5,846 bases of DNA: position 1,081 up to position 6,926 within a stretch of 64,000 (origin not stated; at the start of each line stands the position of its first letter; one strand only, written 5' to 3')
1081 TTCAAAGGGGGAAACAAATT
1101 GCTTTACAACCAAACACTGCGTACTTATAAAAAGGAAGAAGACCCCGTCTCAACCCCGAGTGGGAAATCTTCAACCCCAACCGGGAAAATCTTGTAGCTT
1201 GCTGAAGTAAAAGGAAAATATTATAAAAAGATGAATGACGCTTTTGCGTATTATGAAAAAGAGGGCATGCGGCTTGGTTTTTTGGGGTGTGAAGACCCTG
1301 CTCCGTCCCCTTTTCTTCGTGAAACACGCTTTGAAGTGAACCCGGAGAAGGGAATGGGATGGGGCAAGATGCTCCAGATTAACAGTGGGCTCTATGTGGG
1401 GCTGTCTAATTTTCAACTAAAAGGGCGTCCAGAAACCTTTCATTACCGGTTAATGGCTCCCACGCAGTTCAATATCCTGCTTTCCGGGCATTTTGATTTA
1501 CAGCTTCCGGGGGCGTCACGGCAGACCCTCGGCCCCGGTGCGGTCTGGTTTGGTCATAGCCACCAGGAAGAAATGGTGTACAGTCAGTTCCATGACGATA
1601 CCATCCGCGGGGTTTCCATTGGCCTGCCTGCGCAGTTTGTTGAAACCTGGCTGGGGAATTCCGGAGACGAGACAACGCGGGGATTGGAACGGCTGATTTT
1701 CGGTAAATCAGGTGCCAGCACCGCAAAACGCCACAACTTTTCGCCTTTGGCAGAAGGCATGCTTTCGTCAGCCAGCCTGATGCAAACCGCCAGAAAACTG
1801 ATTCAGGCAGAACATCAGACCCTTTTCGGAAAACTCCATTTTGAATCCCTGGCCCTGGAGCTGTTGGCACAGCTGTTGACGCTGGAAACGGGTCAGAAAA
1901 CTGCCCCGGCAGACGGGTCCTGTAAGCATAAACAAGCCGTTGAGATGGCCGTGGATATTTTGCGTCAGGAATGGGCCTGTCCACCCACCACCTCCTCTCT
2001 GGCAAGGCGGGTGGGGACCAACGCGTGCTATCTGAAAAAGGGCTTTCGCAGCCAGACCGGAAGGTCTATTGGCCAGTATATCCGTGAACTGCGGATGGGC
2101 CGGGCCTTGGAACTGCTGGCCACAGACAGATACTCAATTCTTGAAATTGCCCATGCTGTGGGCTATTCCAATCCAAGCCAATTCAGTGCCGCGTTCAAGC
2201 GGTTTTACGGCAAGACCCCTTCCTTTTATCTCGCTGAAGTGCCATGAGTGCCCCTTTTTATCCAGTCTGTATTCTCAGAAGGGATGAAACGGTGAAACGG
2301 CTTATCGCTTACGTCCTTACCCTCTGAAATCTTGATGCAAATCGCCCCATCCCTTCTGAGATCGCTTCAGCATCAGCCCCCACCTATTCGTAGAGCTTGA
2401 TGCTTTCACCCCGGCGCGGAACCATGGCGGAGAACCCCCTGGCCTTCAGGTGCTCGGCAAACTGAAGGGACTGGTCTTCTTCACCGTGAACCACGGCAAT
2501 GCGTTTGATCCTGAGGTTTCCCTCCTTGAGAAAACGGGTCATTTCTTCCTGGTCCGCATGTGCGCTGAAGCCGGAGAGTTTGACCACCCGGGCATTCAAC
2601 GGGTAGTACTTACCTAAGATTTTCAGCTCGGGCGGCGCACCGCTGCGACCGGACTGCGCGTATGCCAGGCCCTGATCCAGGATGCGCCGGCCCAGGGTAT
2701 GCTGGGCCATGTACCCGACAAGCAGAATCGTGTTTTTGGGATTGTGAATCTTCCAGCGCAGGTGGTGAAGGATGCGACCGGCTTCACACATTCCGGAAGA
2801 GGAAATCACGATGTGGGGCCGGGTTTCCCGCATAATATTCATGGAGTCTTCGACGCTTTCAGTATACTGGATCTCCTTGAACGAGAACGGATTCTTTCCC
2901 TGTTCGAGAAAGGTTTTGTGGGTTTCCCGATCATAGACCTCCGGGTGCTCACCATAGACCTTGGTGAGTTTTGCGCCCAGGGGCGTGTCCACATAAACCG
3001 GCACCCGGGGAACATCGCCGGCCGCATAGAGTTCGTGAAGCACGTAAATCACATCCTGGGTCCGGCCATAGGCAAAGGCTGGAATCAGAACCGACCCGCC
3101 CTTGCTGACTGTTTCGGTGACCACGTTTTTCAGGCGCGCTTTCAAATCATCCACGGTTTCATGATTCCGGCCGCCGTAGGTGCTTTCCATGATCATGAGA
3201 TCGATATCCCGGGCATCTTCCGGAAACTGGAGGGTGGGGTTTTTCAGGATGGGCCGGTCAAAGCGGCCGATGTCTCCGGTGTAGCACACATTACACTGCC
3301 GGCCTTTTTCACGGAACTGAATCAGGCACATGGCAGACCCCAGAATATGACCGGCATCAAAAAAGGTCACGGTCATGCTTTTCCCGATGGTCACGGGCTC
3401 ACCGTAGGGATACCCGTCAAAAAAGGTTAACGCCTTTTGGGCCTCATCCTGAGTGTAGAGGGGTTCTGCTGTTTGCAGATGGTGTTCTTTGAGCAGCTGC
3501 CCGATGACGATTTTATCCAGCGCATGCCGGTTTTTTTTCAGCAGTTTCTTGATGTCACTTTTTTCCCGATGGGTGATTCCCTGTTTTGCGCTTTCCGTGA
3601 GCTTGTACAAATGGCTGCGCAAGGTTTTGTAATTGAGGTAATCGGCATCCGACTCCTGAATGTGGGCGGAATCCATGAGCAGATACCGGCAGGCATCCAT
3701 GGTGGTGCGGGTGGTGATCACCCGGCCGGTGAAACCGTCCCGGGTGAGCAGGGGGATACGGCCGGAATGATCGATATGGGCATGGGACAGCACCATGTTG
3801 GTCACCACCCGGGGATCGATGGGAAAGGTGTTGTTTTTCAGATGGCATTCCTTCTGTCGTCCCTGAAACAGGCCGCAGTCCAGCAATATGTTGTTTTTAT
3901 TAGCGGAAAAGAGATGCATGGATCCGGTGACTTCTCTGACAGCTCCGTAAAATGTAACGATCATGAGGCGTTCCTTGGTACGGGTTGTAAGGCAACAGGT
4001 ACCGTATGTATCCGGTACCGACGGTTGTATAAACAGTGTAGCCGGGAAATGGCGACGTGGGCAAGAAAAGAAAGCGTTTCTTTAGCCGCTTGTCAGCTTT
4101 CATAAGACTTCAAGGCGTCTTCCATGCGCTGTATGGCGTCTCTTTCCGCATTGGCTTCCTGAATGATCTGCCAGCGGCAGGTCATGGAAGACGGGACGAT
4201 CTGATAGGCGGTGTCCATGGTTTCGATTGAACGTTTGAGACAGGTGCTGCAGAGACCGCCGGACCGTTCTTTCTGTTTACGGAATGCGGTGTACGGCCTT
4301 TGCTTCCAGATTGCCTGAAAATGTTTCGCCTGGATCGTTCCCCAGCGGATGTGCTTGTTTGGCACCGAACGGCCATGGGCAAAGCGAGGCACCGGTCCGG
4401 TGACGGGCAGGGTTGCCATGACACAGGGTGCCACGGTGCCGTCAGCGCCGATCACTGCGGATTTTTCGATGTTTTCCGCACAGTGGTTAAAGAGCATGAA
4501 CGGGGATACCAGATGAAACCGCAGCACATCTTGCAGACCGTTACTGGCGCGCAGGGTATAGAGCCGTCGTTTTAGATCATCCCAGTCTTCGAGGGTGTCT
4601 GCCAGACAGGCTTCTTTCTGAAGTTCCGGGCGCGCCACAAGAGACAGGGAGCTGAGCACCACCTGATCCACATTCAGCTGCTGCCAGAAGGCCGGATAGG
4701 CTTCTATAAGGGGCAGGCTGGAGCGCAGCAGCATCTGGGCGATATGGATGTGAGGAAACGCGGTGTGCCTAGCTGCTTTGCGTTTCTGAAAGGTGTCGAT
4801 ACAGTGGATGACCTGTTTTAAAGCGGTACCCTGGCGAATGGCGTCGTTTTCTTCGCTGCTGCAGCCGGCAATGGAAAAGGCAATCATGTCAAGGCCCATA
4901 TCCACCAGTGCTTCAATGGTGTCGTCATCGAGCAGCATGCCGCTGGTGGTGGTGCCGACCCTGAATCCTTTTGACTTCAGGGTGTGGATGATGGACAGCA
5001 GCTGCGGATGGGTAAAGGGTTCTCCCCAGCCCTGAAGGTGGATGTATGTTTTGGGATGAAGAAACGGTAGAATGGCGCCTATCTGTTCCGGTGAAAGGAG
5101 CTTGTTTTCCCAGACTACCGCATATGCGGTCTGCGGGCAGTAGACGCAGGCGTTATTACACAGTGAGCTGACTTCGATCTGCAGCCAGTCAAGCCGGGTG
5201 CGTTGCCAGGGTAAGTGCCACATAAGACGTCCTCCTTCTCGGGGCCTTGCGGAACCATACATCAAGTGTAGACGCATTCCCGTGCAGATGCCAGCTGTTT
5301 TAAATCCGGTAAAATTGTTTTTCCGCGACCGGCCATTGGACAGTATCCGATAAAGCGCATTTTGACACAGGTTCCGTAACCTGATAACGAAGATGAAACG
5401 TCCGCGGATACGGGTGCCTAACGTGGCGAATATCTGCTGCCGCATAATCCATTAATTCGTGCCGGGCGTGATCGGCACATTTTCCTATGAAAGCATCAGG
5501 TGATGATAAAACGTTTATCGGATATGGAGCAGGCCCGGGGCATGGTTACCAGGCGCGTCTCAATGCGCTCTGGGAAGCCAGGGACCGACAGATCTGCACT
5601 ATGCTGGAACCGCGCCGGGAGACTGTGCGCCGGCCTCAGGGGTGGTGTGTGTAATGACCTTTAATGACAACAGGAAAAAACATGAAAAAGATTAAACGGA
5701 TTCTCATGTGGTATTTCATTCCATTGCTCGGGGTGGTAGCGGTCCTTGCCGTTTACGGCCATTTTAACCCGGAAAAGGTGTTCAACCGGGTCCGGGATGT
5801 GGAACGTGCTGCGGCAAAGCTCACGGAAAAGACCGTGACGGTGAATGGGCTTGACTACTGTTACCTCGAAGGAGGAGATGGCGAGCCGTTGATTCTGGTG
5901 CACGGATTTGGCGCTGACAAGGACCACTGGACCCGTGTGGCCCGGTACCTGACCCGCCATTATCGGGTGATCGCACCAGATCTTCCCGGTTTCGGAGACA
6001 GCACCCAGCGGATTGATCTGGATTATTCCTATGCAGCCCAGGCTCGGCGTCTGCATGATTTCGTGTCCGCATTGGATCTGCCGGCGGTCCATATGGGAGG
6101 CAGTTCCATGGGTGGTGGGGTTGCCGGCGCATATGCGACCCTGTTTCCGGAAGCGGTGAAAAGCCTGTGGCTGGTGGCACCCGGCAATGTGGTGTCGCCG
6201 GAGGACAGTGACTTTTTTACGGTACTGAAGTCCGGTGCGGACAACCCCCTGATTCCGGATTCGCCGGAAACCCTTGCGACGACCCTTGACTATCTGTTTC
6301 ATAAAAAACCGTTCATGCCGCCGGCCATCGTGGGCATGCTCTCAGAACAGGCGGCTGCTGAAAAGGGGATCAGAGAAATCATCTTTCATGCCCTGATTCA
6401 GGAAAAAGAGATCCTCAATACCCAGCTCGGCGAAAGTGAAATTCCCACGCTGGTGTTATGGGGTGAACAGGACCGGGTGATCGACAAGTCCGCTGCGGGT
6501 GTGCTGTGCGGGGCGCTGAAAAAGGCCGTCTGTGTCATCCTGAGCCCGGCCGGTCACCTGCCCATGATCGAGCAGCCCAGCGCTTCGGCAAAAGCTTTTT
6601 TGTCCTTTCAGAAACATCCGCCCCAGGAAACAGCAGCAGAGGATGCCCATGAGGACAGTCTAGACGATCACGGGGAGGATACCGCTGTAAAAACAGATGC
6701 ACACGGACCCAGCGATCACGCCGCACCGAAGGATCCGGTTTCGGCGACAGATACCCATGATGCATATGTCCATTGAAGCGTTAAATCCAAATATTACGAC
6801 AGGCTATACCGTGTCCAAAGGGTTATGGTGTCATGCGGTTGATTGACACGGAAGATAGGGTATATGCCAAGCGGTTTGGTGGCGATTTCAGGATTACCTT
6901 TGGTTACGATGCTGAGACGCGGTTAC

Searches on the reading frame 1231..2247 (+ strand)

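Call 41: search_protein_families(library=ncbifam, proteins=[window:1231-2247:+], max_evalue=0.00001)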
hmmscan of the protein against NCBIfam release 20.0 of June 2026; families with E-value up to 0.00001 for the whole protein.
window:1231-2247:+ (338 aa): 23 families
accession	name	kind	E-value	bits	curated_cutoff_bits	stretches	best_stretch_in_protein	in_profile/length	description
NF007860.0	PRK10572.1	equivalog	5.9e-14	51.6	208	1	188-333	138-281/292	arabinose operon transcriptional regulator AraC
NF007584.0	PRK10219.1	equivalog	4.2e-12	46.4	174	1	234-334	4-104/107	superoxide response transcriptional regulator SoxS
NF010025.2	PRK13500.1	equivalog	1.1e-11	44.9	525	1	178-332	118-273/282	HTH-type transcriptional activator RhaR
NF047455.1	TF_Staph_AryK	equivalog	1.3e-11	43.5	850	1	198-334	121-256/759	transcriptional regulator AryK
NF049932.1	TranspRegBtr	equivalog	2.9e-11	42.6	900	1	235-334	164-263/531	bacillibactin transport transcriptional regulator Btr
NF010026.0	PRK13501.1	equivalog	4.3e-11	42.5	363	1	242-333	183-274/290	HTH-type transcriptional activator RhaR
NF041686.2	ant_diox_reg_AndR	equivalog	5.3e-11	42.7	350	1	177-332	160-316/321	anthranilate 1,2-dioxygenase regulatory protein AndR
NF010027.0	PRK13502.1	equivalog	7.1e-11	42.1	384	1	180-333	120-274/282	HTH-type transcriptional activator RhaR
NF006902.0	PRK09393.1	equivalog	1.1e-10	41.3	425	1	233-334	218-319/327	transcriptional regulator FtrA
NF049968.1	QhpR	equivalog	3.1e-10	39.7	250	1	275-331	225-281/284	AraC-like transcriptional regulator QhpR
TIGR04094.1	adjacent_YSIRK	equivalog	7e-10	38.4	200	1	253-333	303-382/383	YSIRK-targeted surface antigen transcriptional regulator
NF007693.0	PRK10371.1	equivalog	1e-09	38.1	253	1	207-333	171-296/309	transcriptional regulator MelR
NF007243.0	PRK09685.1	equivalog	1.2e-09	38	199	1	209-333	175-298/303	transcriptional regulator FeaR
NF010028.0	PRK13503.1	equivalog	5.3e-09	35.9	288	1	210-330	148-266/278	HTH-type transcriptional activator RhaS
NF012144.2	ramA_TF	equivalog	4e-08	33.7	180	1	235-333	5-103/108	RamA family antibiotic efflux transcriptional regulator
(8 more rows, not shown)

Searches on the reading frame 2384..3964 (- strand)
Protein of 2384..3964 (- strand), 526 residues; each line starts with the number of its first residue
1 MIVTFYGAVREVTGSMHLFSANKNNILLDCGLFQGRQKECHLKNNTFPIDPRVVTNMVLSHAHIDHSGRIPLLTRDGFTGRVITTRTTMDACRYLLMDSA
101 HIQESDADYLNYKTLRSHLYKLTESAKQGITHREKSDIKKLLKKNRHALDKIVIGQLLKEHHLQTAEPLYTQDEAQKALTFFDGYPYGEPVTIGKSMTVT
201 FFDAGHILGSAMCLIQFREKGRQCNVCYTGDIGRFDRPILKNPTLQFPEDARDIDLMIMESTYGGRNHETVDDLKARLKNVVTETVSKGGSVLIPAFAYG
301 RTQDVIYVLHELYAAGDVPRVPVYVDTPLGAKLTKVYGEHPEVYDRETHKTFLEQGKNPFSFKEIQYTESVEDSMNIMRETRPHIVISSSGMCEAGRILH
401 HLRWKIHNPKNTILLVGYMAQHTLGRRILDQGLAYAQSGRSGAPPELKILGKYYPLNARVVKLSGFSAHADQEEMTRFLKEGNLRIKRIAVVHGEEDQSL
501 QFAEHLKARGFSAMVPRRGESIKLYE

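Call 41: search_protein_families(library=ncbifam, proteins=[window:2384-3964:-], max_evalue=0.00001)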
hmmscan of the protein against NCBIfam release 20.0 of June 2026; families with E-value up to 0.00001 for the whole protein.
window:2384-3964:- (526 aa): 3 families
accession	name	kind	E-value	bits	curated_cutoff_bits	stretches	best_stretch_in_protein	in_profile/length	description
NF045584.1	cas14_MBL_CASP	equivalog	1.8e-115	386.6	800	2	157-519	99-435/612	type VII CRISPR-associated protein Cas14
TIGR03675.1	arCOG00543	equivalog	8e-91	305.1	580.2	2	150-524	267-630/631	beta-CASP ribonuclease aCPSF1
TIGR04122.1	Xnuc_lig_assoc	equivalog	4.1e-13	48.8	325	1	184-314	66-187/326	ligase-associated DNA damage response exonuclease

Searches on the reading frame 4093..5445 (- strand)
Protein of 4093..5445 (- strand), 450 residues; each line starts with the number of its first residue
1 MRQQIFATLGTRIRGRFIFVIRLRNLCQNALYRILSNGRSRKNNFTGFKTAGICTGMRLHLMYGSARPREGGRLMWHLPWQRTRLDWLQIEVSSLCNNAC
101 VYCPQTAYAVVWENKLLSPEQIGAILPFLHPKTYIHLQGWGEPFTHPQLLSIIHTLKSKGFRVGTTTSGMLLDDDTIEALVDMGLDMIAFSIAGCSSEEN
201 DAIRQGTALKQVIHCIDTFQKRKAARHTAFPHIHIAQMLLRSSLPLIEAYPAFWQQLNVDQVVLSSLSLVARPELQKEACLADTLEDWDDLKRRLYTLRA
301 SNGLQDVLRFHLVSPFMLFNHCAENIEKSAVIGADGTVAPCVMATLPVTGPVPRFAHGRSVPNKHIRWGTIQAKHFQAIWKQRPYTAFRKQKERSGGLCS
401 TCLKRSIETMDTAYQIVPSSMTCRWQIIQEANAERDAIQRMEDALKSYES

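Call 41: search_protein_families(library=ncbifam, proteins=[window:4093-5445:-], max_evalue=0.00001)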
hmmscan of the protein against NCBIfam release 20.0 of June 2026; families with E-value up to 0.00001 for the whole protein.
window:4093-5445:- (450 aa): 23 families
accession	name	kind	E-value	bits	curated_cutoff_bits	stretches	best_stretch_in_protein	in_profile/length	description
TIGR04317.1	W_rSAM_matur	equivalog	2.7e-40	138.5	380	1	88-402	6-313/349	tungsten cofactor oxidoreductase radical SAM maturase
TIGR04311.1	rSAM_Geo_metal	subfamily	6.4e-24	84.8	400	1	88-228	5-148/423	radical SAM/SPASM family putative metalloenzyme maturase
TIGR02668.1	moaA_archaeal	equivalog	9.9e-14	51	325.25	1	86-218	10-142/303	GTP 3',8-cyclase MoaA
TIGR02666.1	moaA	equivalog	6.3e-13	48.4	284.05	1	85-222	9-153/336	GTP 3',8-cyclase MoaA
TIGR04545.1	rSAM_ahbD_hemeb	equivalog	1.5e-12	47.6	500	1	90-221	4-136/339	heme b synthase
NF001199.0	PRK00164.2-1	equivalog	4.3e-12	45.8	231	1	86-218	12-144/308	GTP 3',8-cyclase MoaA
NF050035.1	rSAM_WgK_link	exception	2.5e-11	43.2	650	1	89-227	12-151/367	radical SAM/SPASM peptide maturase WgkB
TIGR04051.1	rSAM_NirJ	equivalog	7.7e-11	41.6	515.45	1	96-223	12-139/354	heme d1 biosynthesis radical SAM protein NirJ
TIGR04133.1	rSAM_w_lipo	hypoth_equivalog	1.1e-10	41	425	1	83-224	21-165/350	TIGR04133 family radical SAM/SPASM protein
NF038332.1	rSAM_rare_HxsC4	exception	1.5e-10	40.7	500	1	86-267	14-194/335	radical SAM protein HxsC4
TIGR04321.1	spiroSPASM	subfamily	2e-10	39.9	250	1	87-223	232-380/510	spiro-SPASM protein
NF038283.1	viperin_w_prok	equivalog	3.2e-10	39.6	180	1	94-228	10-150/281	viperin family antiviral radical SAM protein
TIGR04054.1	rSAM_NirJ1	equivalog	4e-10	38.9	650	1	92-216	42-170/387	putative heme d1 biosynthesis radical SAM protein NirJ1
TIGR02109.1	PQQ_syn_pqqE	equivalog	9.6e-10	37.9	381.35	1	87-299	8-213/358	pyrroloquinoline quinone biosynthesis protein PqqE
TIGR04053.2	TIGR04053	equivalog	2.5e-09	36.9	395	1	91-206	13-131/366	TIGR04053 family radical SAM/SPASM domain-containing protein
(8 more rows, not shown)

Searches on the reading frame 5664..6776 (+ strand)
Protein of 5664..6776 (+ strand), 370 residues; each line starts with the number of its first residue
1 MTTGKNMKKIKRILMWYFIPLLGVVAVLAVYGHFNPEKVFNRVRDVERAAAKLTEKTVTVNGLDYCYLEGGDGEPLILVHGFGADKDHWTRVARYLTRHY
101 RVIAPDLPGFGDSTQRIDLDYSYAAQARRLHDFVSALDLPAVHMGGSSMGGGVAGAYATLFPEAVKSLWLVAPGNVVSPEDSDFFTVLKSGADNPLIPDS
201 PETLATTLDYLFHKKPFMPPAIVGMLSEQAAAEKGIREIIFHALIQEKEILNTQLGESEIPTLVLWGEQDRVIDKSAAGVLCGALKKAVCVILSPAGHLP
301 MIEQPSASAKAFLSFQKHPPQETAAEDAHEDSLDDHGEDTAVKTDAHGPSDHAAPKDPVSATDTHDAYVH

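Call 41: search_protein_families(library=ncbifam, proteins=[window:5664-6776:+], max_evalue=0.00001)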
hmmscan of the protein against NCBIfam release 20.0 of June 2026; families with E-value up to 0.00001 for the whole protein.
window:5664-6776:+ (370 aa): 25 families
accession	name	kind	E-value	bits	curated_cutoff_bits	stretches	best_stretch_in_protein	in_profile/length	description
NF011457.0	PRK14875.1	equivalog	5.7e-40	137.4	307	1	45-315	102-368/372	acetoin dehydrogenase dihydrolipoyllysine-residue acetyltransferase subunit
NF051488.1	bifunc_PcaDC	exception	1.5e-26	93.5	390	1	72-323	11-257/375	bifunctional 3-oxoadipate enol-lactonase/4-carboxymuconolactone decarboxylase PcaDC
NF050089.1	i_nPHAscl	equivalog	4.8e-25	88.2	300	1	62-173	6-117/288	intracellular short-chain-length polyhydroxyalkanoate depolymerase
NF045632.1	hydroxlase_HsaD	equivalog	5.4e-21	74.8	400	1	50-305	9-277/290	4,5:9,10-diseco-3-hydroxy-5,9,17-trioxoandrosta-1(10),2-diene-4-oate hydrolase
TIGR01738.1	bioH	equivalog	1.7e-19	70.5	206.95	1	72-178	2-103/245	pimeloyl-ACP methyl ester esterase BioH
TIGR03695.1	menH_SHCHC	equivalog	5.8e-19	68.5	208.55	1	74-171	3-102/252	2-succinyl-6-hydroxy-2,4-cyclohexadiene-1-carboxylate synthase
TIGR02427.1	protocat_pcaD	equivalog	8.8e-19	67.9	255.85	1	73-172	12-111/251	3-oxoadipate enol-lactonase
NF002938.0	PRK03592.1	equivalog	2.5e-18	66.5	241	1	49-183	6-137/298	haloalkane dehalogenase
NF051487.1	bifunc_PcaCD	exception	4.4e-17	62.3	430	1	69-170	164-268/413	bifunctional 4-carboxymuconolactone decarboxylase/3-oxoadipate enol-lactonase PcaCD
NF052614.1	AB_fold_OlsI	equivalog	6.3e-17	62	385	1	73-319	17-258/272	ornithine lipid biosynthesis O-acyltransferase OlsI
TIGR03056.1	bchO_mg_che_rel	equivalog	6.2e-15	54.9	172.55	1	56-156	9-111/278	alpha/beta fold hydrolase BchO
TIGR03343.1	biphenyl_bphD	equivalog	7.7e-15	54.8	462.15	1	64-176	21-137/282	2-hydroxy-6-oxo-6-phenylhexa-2,4-dienoate hydrolase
TIGR03611.1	RutD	equivalog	4.8e-12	45.8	238.5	1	72-185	12-125/258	pyrimidine utilization protein D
NF007954.0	PRK10673.1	equivalog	1.2e-10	41.1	399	1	74-171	17-112/255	esterase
NF002873.0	PRK03204.1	equivalog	1.5e-10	40.9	466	1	67-169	28-130/286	haloalkane dehalogenase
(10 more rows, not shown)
